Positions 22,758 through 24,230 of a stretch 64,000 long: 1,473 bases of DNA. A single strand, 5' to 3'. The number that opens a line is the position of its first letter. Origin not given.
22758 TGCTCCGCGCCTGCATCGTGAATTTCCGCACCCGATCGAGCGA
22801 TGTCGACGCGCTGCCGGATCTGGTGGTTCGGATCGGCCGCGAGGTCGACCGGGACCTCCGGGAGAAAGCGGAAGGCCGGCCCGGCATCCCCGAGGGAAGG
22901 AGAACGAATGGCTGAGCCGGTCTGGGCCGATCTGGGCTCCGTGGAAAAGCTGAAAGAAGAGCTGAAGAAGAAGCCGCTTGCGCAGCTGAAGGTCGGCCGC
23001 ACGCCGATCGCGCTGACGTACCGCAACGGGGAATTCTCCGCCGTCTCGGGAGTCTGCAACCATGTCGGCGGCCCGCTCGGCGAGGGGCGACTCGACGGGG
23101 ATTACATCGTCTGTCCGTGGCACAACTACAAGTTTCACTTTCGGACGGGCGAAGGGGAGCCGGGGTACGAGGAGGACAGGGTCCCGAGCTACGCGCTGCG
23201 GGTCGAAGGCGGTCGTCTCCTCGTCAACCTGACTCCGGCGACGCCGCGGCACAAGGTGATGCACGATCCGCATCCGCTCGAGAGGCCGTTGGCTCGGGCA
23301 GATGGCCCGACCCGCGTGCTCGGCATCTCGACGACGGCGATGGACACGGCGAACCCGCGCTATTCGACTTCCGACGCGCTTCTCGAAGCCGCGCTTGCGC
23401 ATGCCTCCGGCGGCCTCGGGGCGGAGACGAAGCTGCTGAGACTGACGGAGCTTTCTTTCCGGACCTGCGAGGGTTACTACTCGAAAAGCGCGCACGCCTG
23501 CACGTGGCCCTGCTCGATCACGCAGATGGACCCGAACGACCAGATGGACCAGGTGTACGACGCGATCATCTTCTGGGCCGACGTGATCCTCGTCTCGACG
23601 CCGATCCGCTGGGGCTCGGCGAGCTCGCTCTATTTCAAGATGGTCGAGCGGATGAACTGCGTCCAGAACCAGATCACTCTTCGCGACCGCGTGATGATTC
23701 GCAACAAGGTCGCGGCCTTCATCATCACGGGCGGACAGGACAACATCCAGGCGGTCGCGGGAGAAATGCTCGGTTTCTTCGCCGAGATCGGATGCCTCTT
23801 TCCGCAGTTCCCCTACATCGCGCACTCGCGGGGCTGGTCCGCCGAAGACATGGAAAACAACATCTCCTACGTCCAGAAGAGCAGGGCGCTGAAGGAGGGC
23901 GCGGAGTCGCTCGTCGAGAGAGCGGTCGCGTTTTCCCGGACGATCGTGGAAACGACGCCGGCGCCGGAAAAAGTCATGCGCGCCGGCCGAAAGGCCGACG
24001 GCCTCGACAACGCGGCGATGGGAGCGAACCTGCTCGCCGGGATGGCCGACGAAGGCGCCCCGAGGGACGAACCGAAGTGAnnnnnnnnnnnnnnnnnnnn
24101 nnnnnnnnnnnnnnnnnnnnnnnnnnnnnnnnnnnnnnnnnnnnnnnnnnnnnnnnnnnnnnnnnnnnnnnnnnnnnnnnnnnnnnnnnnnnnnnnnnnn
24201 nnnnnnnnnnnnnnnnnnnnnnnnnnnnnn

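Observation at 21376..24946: Three-gene cassette: PLP decarboxylase, Rieske-[2Fe-2S]/FMN-reductase fusion, hypothetical protein, all translationally coupled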

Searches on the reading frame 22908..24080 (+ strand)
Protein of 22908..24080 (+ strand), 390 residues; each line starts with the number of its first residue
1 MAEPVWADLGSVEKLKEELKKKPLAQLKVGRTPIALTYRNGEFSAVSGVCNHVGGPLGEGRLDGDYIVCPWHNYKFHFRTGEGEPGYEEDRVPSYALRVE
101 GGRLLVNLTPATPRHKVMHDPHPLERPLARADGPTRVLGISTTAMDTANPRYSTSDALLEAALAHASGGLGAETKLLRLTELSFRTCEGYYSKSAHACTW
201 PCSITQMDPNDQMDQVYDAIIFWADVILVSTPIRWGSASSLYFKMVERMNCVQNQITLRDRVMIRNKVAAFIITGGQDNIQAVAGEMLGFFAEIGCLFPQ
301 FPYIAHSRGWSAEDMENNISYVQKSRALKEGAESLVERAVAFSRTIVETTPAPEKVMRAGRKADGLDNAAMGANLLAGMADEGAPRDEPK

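Call 6: search_protein_families(library=pfam, proteins=[window:22908-24080:+], max_evalue=0.01)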
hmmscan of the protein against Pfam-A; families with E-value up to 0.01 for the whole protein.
window:22908-24080:+ (390 aa): 3 families
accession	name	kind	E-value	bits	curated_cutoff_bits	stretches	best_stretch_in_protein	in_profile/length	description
PF00355.32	Rieske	-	1.7e-13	50.7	20.3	1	16-95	8-87/88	Rieske [2Fe-2S] domain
PF03358.20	FMN_red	-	2.6e-09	37.3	24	1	152-300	13-141/152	NADPH-dependent FMN reductase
PF22543.2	Rieske_4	-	1.5e-06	28.9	28.4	1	18-83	8-77/119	Soluble Rieske-type ferredoxin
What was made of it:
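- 23361..23807 (+): Flavodoxin-like FMN_red core. It includes the Cys-rich loop C187-x10-C198-x3-C202 (23466-23513) and C251 (23658-23660). PF03358 match on aa 152-300 (call 6).
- Checked: Gene 22908-24080 (390 aa) carries Rieske (PF00355, 50.7 bits) and FMN_red (PF03358, 37.3 bits) domains (call 6).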

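Call 7: search_protein_families(library=ncbifam, proteins=[window:22908-24080:+], max_evalue=0.01)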
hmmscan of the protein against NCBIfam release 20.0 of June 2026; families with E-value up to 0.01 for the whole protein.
window:22908-24080:+ (390 aa): 8 families
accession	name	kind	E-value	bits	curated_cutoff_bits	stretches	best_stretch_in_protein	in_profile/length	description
NF007422.0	PRK09965.1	equivalog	5.2e-10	39.3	113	1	28-112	19-104/106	bifunctional 3-phenylpropionate/cinnamic acid dioxygenase ferredoxin subunit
NF041683.1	ant_diox_AndAb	equivalog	1.7e-09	37.8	150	1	6-107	2-99/100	anthranilate 1,2-dioxygenase ferredoxin subunit AndAb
NF042948.2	3PPDioc_HcaC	equivalog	8.4e-08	32.4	150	1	26-109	19-103/105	3-phenylpropionate/cinnamic acid dioxygenase ferredoxin subunit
TIGR02378.1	nirD_assim_sml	equivalog_domain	7.1e-06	26.1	74.65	1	6-107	2-104/105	nitrite reductase small subunit NirD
TIGR02377.1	MocE_fam_FeS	subfamily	3.2e-05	23.9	136.15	1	31-107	24-100/101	MocE family 2Fe-2S type ferredoxin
NF052579.1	BetMthstMoxSdmAMthl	equivalog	0.0001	21.4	600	1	14-77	22-86/351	4beta-methylsterol monooxygenase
NF041174.1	SDX_Thmprot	equivalog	0.00016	21.8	170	1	29-82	22-75/109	sulredoxin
TIGR02694.1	arsenite_ox_S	equivalog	0.00036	20.4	95.65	0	24-101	32-109/129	arsenate reductase (azurin) small subunit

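Call 10: find_homologous_proteins(query=window:22908-24080:+)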
Query window:22908-24080:+ (390 aa): 7011 proteins with E <= 0.001 among 8000 candidates; the best 120 are listed.
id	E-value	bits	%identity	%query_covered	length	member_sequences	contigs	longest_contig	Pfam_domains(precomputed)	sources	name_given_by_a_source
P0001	9.1e-266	899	100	100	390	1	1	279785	PF03358.21,PF00355.33,PF22543.3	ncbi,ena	-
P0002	1.1e-239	813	91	100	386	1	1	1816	PF03358.21,PF00355.33,PF22543.3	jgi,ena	-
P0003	2.6e-233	792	90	98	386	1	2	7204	PF03358.21,PF00355.33,PF22543.3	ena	-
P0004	4.3e-231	785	88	100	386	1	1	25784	PF03358.21,PF00355.33,PF22543.3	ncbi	ncbi:MAG: Rieske 2Fe-2S domain-containing protein [Thermoanaerobaculia bacterium]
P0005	2.6e-229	779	86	99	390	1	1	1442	PF03358.21,PF00355.33,PF22543.3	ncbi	-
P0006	9.0e-228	774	85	100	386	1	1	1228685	PF03358.21,PF00355.33,PF22543.3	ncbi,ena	-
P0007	1.6e-227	773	86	99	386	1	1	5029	PF03358.21,PF00355.33,PF22543.3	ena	-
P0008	9.8e-224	760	85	99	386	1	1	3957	PF03358.21,PF00355.33,PF22543.3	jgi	jgi:nitrite reductase/ring-hydroxylating ferredoxin subunit/multimeric flavodoxin WrbA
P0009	6.8e-222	754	86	97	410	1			PF03358.21,PF00355.33,PF22543.3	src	-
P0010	7.1e-218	741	81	100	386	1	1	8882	PF03358.21,PF00355.33,PF22543.3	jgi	jgi:nitrite reductase/ring-hydroxylating ferredoxin subunit/multimeric flavodoxin WrbA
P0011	4.4e-209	712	82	98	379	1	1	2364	PF03358.21,PF00355.33,PF22543.3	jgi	jgi:nitrite reductase/ring-hydroxylating ferredoxin subunit/multimeric flavodoxin WrbA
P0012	2.6e-202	690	78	97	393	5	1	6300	PF03358.21,PF00355.33,PF22543.3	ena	-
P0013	2.7e-201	687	78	98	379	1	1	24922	PF03358.21,PF00355.33,PF22543.3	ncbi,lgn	-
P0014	5.2e-201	686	78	98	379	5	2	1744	PF03358.21,PF00355.33,PF22543.3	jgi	jgi:nitrite reductase/ring-hydroxylating ferredoxin subunit/multimeric flavodoxin WrbA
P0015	4.2e-200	683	78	98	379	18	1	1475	PF03358.21,PF00355.33,PF22543.3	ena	-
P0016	5.7e-200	682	77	98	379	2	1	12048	PF03358.21,PF00355.33,PF22543.3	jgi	-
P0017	1.1e-197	675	76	97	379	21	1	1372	PF03358.21,PF00355.33,PF22543.3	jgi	-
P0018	1.3e-197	674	78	98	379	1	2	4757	PF03358.21,PF00355.33,PF22543.3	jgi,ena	-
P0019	5.9e-195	666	76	98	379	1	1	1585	PF03358.21,PF00355.33,PF22543.3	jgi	-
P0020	1.4e-184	632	72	95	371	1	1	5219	PF03358.21,PF00355.33,PF22543.3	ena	-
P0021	1.2e-180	619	71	94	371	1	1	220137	PF03358.21,PF00355.33,PF22543.3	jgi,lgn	jgi:nitrite reductase/ring-hydroxylating ferredoxin subunit/multimeric flavodoxin WrbA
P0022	3.4e-177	607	71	93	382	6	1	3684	PF03358.21,PF00355.33,PF22543.3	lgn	-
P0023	1.4e-176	605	71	98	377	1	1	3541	PF03358.21,PF00355.33,PF22543.3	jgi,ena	jgi:nitrite reductase/ring-hydroxylating ferredoxin subunit/multimeric flavodoxin WrbA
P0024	2.5e-175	601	70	93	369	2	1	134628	PF02525.23,PF03358.21,PF00355.33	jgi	-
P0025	4.2e-175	600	70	93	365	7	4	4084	PF03358.21,PF00355.33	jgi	jgi:multimeric flavodoxin WrbA/nitrite reductase/ring-hydroxylating ferredoxin subunit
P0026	8.5e-175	599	71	93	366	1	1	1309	PF03358.21,PF00355.33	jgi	jgi:multimeric flavodoxin WrbA/nitrite reductase/ring-hydroxylating ferredoxin subunit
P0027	1.0e-174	599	70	92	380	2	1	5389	PF02525.23,PF03358.21,PF00355.33,PF22543.3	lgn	-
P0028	1.1e-174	599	69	94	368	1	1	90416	PF03358.21,PF00355.33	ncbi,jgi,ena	-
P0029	1.6e-174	598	70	94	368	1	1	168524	PF03358.21,PF00355.33,PF22543.3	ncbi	-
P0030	3.2e-174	597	70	94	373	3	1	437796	PF03358.21,PF00355.33,PF22543.3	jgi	-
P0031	3.8e-174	597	69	94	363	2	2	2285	PF03358.21,PF00355.33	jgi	jgi:nitrite reductase/ring-hydroxylating ferredoxin subunit/multimeric flavodoxin WrbA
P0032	6.0e-174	597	69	94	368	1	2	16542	PF03358.21,PF00355.33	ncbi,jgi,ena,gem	-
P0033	7.9e-174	596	69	93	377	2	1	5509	PF02525.23,PF03358.21,PF00355.33,PF22543.3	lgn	-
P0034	8.6e-174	596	69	93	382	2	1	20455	PF03358.21,PF00355.33,PF22543.3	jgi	jgi:multimeric flavodoxin WrbA/nitrite reductase/ring-hydroxylating ferredoxin subunit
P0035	1.8e-173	595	69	95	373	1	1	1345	PF03358.21,PF00355.33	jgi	-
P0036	3.1e-173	594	68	93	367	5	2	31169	PF03358.21,PF00355.33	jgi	-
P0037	4.1e-173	594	67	94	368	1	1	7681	PF02525.23,PF03358.21,PF00355.33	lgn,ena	-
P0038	4.6e-173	594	69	93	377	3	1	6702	PF02525.23,PF03358.21,PF00355.33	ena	-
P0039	5.3e-173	593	69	93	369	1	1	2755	PF03358.21,PF00355.33,PF22543.3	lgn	-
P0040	1.1e-172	592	70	94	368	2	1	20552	PF03358.21,PF00355.33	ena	-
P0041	1.6e-172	592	68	94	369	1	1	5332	PF03358.21,PF00355.33,PF22543.3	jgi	jgi:multimeric flavodoxin WrbA/nitrite reductase/ring-hydroxylating ferredoxin subunit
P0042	1.8e-172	592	69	93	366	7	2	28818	PF03358.21,PF00355.33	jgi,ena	jgi:multimeric flavodoxin WrbA/nitrite reductase/ring-hydroxylating ferredoxin subunit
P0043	2.4e-172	591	68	94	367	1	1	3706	PF03358.21,PF00355.33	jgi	jgi:nitrite reductase/ring-hydroxylating ferredoxin subunit/multimeric flavodoxin WrbA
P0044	2.4e-172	591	68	93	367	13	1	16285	PF03358.21,PF00355.33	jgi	jgi:multimeric flavodoxin WrbA/nitrite reductase/ring-hydroxylating ferredoxin subunit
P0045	2.5e-172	591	68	95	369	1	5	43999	PF03358.21,PF00355.33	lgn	-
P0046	2.7e-172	591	67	93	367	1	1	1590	PF03358.21,PF00355.33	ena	-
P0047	3.8e-172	591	69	93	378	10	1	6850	PF03358.21,PF00355.33,PF22543.3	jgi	jgi:multimeric flavodoxin WrbA/nitrite reductase/ring-hydroxylating ferredoxin subunit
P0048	5.8e-172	590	68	94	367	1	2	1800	PF03358.21,PF00355.33,PF22543.3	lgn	-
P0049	5.9e-172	590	67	96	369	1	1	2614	PF03358.21,PF00355.33,PF22543.3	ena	-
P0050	1.2e-171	589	67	94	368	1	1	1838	PF03358.21,PF00355.33,PF22543.3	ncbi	-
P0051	1.2e-171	589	67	94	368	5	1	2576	PF02525.23,PF03358.21,PF00355.33,PF22543.3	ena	-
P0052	1.3e-171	589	69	94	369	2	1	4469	PF03358.21,PF00355.33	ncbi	-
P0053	1.6e-171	589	69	93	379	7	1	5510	PF03358.21,PF00355.33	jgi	jgi:nitrite reductase/ring-hydroxylating ferredoxin subunit/multimeric flavodoxin WrbA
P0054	1.6e-171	589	68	93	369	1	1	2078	PF03358.21,PF00355.33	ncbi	-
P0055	1.9e-171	588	67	94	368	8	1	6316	PF02525.23,PF03358.21,PF00355.33,PF22543.3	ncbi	-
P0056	2.0e-171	588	71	92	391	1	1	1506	PF03358.21,PF00355.33,PF22543.3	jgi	jgi:multimeric flavodoxin WrbA/nitrite reductase/ring-hydroxylating ferredoxin subunit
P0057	2.2e-171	588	68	94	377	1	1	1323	PF03358.21,PF00355.33,PF22543.3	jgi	jgi:nitrite reductase/ring-hydroxylating ferredoxin subunit/multimeric flavodoxin WrbA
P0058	2.3e-171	588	67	97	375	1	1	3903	PF03358.21,PF00355.33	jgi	jgi:nitrite reductase/ring-hydroxylating ferredoxin subunit/multimeric flavodoxin WrbA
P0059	3.6e-171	587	67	94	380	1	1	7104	PF03358.21,PF00355.33,PF22543.3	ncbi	-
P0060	4.4e-171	587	71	93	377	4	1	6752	PF03358.21,PF00355.33,PF22543.3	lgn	-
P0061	5.4e-171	587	65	98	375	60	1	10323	PF03358.21,PF00355.33,PF22543.3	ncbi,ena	-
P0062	6.8e-171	587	69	93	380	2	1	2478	PF03358.21,PF00355.33,PF22543.3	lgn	-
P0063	7.7e-171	586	68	94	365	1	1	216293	PF03358.21,PF00355.33,PF22543.3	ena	-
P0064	8.1e-171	586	70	93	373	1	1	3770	PF03358.21,PF00355.33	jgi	jgi:multimeric flavodoxin WrbA/nitrite reductase/ring-hydroxylating ferredoxin subunit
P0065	9.7e-171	586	68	94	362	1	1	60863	PF03358.21,PF00355.33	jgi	jgi:multimeric flavodoxin WrbA/nitrite reductase/ring-hydroxylating ferredoxin subunit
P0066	1.2e-170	586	66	96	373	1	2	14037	PF03358.21,PF00355.33,PF22543.3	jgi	jgi:nitrite reductase/ring-hydroxylating ferredoxin subunit/multimeric flavodoxin WrbA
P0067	1.4e-170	586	68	94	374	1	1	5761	PF03358.21,PF00355.33,PF22543.3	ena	-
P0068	1.9e-170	585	68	94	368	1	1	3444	PF03358.21,PF00355.33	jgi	jgi:multimeric flavodoxin WrbA/nitrite reductase/ring-hydroxylating ferredoxin subunit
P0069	1.9e-170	585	68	94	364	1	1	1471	PF02525.23,PF03358.21,PF00355.33,PF22543.3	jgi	jgi:nitrite reductase/ring-hydroxylating ferredoxin subunit/multimeric flavodoxin WrbA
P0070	2.0e-170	585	69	93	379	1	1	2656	PF03358.21,PF00355.33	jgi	jgi:multimeric flavodoxin WrbA/nitrite reductase/ring-hydroxylating ferredoxin subunit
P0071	2.3e-170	585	68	93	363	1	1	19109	PF03358.21,PF00355.33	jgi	jgi:nitrite reductase/ring-hydroxylating ferredoxin subunit/multimeric flavodoxin WrbA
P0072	2.5e-170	585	66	94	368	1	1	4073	PF03358.21,PF00355.33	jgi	jgi:nitrite reductase/ring-hydroxylating ferredoxin subunit/multimeric flavodoxin WrbA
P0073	2.6e-170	585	70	95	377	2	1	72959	PF03358.21,PF00355.33,PF22543.3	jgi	jgi:nitrite reductase/ring-hydroxylating ferredoxin subunit/multimeric flavodoxin WrbA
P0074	2.7e-170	585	71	92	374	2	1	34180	PF03358.21,PF00355.33,PF22543.3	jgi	jgi:nitrite reductase/ring-hydroxylating ferredoxin subunit/multimeric flavodoxin WrbA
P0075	3.2e-170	584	69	93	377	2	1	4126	PF03358.21,PF00355.33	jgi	jgi:multimeric flavodoxin WrbA/nitrite reductase/ring-hydroxylating ferredoxin subunit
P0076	3.4e-170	584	67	93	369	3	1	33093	PF03358.21,PF00355.33,PF13806.13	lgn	-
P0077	4.8e-170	584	68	94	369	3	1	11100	PF02525.23,PF03358.21,PF00355.33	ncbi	ncbi:MAG: Rieske 2Fe-2S domain-containing protein [Phycisphaerae bacterium]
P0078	4.8e-170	584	67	94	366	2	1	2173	PF03358.21,PF00355.33,PF22543.3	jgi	jgi:multimeric flavodoxin WrbA/nitrite reductase/ring-hydroxylating ferredoxin subunit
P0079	5.4e-170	584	69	93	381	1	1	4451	PF03358.21,PF00355.33,PF22543.3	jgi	-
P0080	5.5e-170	584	67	94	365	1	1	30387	PF03358.21,PF00355.33,PF22543.3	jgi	jgi:multimeric flavodoxin WrbA/nitrite reductase/ring-hydroxylating ferredoxin subunit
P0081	5.7e-170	583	68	94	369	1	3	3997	PF03358.21,PF00355.33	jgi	jgi:multimeric flavodoxin WrbA/nitrite reductase/ring-hydroxylating ferredoxin subunit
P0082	6.3e-170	583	68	93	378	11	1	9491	PF02525.23,PF03358.21,PF00355.33,PF22543.3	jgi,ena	-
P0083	6.7e-170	583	69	93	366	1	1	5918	PF03358.21,PF00355.33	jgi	jgi:multimeric flavodoxin WrbA/nitrite reductase/ring-hydroxylating ferredoxin subunit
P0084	6.8e-170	583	67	94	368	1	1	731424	PF03358.21,PF00355.33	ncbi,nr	ncbi:(2Fe-2S)-binding protein [cyanobacterium TDX16]|nr:(2Fe-2S)-binding protein [cyanobacterium TDX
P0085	8.2e-170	583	68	93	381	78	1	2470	PF03358.21,PF00355.33,PF22543.3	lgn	-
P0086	1.1e-169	583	67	93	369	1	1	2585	PF02525.23,PF03358.21,PF00355.33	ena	-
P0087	1.5e-169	582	70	93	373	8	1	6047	PF03358.21,PF00355.33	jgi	jgi:nitrite reductase/ring-hydroxylating ferredoxin subunit/multimeric flavodoxin WrbA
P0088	2.3e-169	582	66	94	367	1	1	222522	PF03358.21,PF00355.33,PF13806.13,PF22543.3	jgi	-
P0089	2.6e-169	581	65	98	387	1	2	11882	PF03358.21,PF00355.33,PF22543.3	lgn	-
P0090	2.8e-169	581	66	94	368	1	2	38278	PF03358.21,PF00355.33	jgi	jgi:nitrite reductase/ring-hydroxylating ferredoxin subunit/multimeric flavodoxin WrbA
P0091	3.0e-169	581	69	93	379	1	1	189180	PF03358.21,PF00355.33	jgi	jgi:multimeric flavodoxin WrbA/nitrite reductase/ring-hydroxylating ferredoxin subunit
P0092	3.4e-169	581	67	94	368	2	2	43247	PF03358.21,PF00355.33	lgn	-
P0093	3.5e-169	581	66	94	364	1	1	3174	PF03358.21,PF00355.33,PF22543.3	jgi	jgi:nitrite reductase/ring-hydroxylating ferredoxin subunit/multimeric flavodoxin WrbA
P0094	3.5e-169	581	67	93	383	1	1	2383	PF03358.21,PF00355.33,PF22543.3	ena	-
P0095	4.3e-169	581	67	95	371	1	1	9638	PF03358.21,PF00355.33,PF22543.3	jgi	jgi:nitrite reductase/ring-hydroxylating ferredoxin subunit/multimeric flavodoxin WrbA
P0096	5.5e-169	580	68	93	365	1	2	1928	PF03358.21,PF00355.33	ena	-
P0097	5.6e-169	580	69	93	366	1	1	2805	PF03358.21,PF00355.33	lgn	-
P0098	6.1e-169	580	71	93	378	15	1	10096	PF03358.21,PF00355.33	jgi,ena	-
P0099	6.2e-169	580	67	93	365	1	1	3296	PF03358.21,PF00355.33,PF22543.3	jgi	jgi:nitrite reductase/ring-hydroxylating ferredoxin subunit/multimeric flavodoxin WrbA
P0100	7.9e-169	580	67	93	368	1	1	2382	PF03358.21,PF00355.33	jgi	jgi:nitrite reductase/ring-hydroxylating ferredoxin subunit/multimeric flavodoxin WrbA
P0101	8.0e-169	580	68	96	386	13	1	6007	PF02525.23,PF03358.21,PF00355.33,PF22543.3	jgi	jgi:multimeric flavodoxin WrbA/nitrite reductase/ring-hydroxylating ferredoxin subunit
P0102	8.6e-169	580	67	93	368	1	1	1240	PF03358.21,PF00355.33,PF22543.3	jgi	jgi:nitrite reductase/ring-hydroxylating ferredoxin subunit/multimeric flavodoxin WrbA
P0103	8.7e-169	580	69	94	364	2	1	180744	PF03358.21,PF00355.33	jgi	-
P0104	9.0e-169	580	67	95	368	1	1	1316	PF03358.21,PF00355.33,PF22543.3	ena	-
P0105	9.6e-169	579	67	93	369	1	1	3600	PF02525.23,PF03358.21,PF00355.33,PF22543.3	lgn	-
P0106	1.2e-168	579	68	96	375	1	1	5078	PF03358.21,PF00355.33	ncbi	ncbi:MAG: Rieske 2Fe-2S domain-containing protein [Gemmatimonadales bacterium]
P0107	1.2e-168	579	66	94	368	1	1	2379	PF02525.23,PF03358.21,PF00355.33,PF22543.3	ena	-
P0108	1.4e-168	579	67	93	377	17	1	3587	PF03358.21,PF00355.33,PF22543.3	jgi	jgi:nitrite reductase/ring-hydroxylating ferredoxin subunit/multimeric flavodoxin WrbA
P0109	1.4e-168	579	68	95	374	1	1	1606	PF03358.21,PF00355.33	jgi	jgi:nitrite reductase/ring-hydroxylating ferredoxin subunit/multimeric flavodoxin WrbA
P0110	1.6e-168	579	68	93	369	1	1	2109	PF03358.21,PF00355.33,PF22543.3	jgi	-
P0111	1.7e-168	579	69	93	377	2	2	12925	PF03358.21,PF00355.33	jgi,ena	-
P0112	1.9e-168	578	68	93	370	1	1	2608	PF03358.21,PF00355.33,PF22543.3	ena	-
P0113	1.9e-168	578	68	93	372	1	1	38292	PF03358.21,PF00355.33,PF22543.3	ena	-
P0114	2.1e-168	578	67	98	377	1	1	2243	PF03358.21,PF00355.33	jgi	-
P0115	2.3e-168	578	69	94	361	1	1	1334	PF03358.21,PF00355.33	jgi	-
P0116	2.5e-168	578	67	95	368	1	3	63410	PF03358.21,PF00355.33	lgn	-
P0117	2.5e-168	578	70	93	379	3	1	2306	PF03358.21,PF00355.33,PF22543.3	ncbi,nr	ncbi:MAG TPA: Rieske 2Fe-2S domain-containing protein [Thermoanaerobaculia bacterium]|nr:Rieske 2Fe-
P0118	2.8e-168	578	66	95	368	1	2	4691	PF03358.21,PF00355.33,PF22543.3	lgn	-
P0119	3.5e-168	578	67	93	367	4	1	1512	PF03358.21,PF00355.33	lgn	-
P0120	3.6e-168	578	67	95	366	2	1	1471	PF03358.21,PF00355.33,PF22543.3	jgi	jgi:multimeric flavodoxin WrbA/nitrite reductase/ring-hydroxylating ferredoxin subunit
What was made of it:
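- Checked: Thousands of full-length homologues have the same architecture (call 10).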

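Call 11: find_encoding_contigs(protein=window:22908-24080:+, flank=10000)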
Protein window:22908-24080:+ (390 aa): no gene with exactly this product is on record in the collection.

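Call 12: find_encoding_contigs(protein=P0001, flank=10000, max_places=3)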
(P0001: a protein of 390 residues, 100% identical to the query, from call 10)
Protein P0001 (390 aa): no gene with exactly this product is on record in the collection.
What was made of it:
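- Tried and rejected: Exact look-up of the window's fusion protein and of its 100% database match P0001 found no contig on record (calls 11, 12).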

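Call 13: find_encoding_contigs(protein=P0006, flank=10000, max_places=3)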
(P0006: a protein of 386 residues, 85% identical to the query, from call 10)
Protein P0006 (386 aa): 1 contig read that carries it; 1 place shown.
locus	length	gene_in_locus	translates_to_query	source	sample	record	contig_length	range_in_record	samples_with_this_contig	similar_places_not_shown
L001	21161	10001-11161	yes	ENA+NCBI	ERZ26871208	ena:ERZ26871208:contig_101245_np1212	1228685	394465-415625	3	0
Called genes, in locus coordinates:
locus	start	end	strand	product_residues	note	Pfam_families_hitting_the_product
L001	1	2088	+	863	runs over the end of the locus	PF00521:DNA_topoisoIV, PF03989:DNA_gyraseA_C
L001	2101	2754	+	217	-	PF00923:TAL_FSA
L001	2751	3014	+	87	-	-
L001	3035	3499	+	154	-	PF00583:Acetyltransf_1, PF13673:Acetyltransf_10, PF13508:Acetyltransf_7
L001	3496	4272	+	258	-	PF01925:TauE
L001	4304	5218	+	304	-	PF00005:ABC_tran, PF13304:AAA_21, PF13732:DrrA1-3_C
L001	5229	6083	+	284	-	PF12679:ABC2_membrane_2, PF10920:DUF2705 (weak), PF13346:ABC2_membrane_5 (weak)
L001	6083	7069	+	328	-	-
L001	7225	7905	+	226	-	PF02230:Abhydrolase_2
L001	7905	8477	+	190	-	PF04307:YdjM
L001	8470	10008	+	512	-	PF00282:Pyridoxal_deC, PF01212:Beta_elim_lyase (weak)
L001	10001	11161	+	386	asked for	PF00355:Rieske, PF22543:Rieske_4, PF03358:FMN_red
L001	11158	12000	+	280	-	-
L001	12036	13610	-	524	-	PF19864:Radical_SAM_N2, PF04055:Radical_SAM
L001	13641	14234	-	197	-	PF04264:YceI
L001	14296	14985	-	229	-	PF13660:DUF4147, PF05161:MOFRL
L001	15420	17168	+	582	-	PF03417:AAT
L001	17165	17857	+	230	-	PF00005:ABC_tran, PF02463:SMC_N (faint), PF13304:AAA_21 (weak)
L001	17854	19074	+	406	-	PF12704:MacB_PCD, PF02687:FtsX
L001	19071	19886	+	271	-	PF17131:TP_0789-like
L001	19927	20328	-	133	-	-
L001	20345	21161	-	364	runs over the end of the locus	PF16930:Porin_5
